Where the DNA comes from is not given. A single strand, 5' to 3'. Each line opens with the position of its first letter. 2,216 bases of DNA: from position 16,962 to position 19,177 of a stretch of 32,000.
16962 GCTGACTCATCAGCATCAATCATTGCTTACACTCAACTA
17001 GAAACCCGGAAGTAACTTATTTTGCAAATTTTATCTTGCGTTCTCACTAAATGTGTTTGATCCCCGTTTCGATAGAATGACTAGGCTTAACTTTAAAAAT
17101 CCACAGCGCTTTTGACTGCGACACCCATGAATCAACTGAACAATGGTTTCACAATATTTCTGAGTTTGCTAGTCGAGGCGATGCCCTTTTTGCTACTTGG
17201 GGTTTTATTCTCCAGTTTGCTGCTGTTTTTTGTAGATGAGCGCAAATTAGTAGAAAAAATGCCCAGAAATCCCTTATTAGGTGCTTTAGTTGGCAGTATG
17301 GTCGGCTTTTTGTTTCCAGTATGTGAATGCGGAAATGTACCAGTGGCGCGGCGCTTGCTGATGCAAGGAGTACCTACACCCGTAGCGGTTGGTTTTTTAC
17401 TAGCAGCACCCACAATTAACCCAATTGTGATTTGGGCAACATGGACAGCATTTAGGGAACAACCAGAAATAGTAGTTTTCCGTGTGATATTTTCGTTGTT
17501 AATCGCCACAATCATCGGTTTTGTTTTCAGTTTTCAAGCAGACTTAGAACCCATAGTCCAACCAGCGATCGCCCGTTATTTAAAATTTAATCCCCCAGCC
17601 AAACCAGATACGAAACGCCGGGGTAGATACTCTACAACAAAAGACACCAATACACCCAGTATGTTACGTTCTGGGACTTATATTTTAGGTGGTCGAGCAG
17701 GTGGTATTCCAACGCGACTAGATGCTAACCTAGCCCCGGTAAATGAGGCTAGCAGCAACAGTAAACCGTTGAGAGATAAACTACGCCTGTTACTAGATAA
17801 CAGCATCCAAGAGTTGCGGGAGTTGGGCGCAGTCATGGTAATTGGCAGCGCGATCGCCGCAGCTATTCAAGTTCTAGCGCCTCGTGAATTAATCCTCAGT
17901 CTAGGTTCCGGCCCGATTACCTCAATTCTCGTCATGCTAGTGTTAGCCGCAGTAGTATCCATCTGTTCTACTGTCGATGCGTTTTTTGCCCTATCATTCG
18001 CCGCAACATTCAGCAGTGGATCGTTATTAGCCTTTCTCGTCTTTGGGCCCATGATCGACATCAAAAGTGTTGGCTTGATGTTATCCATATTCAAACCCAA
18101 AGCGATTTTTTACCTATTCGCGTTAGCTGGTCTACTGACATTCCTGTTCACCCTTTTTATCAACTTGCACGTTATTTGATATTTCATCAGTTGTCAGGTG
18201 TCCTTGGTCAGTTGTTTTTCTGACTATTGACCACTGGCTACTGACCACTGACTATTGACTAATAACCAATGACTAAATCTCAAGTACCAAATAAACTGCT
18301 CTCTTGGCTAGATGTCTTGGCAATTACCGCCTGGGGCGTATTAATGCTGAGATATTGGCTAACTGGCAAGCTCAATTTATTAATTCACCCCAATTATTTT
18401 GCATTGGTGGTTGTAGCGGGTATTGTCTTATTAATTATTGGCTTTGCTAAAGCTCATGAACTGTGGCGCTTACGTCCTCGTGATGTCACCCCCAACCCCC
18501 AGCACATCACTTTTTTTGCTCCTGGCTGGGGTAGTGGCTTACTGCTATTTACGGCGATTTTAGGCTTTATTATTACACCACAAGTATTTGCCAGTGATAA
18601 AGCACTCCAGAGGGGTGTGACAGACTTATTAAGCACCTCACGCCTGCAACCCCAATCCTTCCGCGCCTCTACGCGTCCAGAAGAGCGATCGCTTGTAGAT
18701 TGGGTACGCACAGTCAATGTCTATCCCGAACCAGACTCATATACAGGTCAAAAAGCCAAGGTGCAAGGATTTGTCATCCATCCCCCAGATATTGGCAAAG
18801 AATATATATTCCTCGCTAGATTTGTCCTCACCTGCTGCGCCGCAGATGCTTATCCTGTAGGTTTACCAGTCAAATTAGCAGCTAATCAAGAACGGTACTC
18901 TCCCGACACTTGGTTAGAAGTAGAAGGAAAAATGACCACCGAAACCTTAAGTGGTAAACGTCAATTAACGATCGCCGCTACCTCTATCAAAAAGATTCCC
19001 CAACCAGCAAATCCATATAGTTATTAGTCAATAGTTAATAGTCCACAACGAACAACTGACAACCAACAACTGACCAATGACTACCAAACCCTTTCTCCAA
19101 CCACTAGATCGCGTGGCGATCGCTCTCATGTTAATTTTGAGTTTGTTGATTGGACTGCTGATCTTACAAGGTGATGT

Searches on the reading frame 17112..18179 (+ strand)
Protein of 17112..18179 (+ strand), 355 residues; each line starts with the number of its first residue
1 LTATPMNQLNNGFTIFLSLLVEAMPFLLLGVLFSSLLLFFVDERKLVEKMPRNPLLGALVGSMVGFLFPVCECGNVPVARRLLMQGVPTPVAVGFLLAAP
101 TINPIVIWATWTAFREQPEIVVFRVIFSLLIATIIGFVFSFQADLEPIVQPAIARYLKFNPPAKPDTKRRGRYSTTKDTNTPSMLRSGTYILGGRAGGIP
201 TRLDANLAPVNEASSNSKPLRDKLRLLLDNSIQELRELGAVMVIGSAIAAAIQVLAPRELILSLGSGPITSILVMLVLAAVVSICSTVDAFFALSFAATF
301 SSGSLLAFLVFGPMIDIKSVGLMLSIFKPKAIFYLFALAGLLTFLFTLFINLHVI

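Call 70: search_protein_families(library=ncbifam, proteins=[window:17112-18179:+], max_evalue=0.00001)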
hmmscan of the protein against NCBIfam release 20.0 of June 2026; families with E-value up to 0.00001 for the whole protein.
window:17112-18179:+ (355 aa): 2 families
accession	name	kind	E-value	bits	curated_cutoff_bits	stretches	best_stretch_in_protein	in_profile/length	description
NF033936.1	CuZnOut_SO0444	equivalog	8.2e-29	100.8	300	1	16-352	1-311/351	SO_0444 family Cu/Zn efflux transporter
NF040736.1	efflux_SaoE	equivalog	5.4e-14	52.2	325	1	8-139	3-132/352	efflux transporter SaoE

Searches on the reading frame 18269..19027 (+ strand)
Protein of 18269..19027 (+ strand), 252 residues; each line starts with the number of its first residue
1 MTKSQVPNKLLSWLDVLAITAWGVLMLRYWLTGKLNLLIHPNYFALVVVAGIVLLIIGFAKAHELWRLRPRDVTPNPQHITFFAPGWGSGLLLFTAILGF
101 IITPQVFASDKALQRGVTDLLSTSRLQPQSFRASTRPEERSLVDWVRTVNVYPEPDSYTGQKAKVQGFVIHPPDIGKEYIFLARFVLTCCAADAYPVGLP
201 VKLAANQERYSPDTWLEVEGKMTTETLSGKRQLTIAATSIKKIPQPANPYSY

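Call 70: search_protein_families(library=ncbifam, proteins=[window:18269-19027:+], max_evalue=0.00001)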
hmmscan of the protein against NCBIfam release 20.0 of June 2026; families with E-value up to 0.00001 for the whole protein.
window:18269-19027:+ (252 aa): 1 family
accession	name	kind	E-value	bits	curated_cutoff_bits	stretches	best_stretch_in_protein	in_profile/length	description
TIGR03943.1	TIGR03943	equivalog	5.4e-76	254.8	88.8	1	31-250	1-221/221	TIGR03943 family putative permease subunit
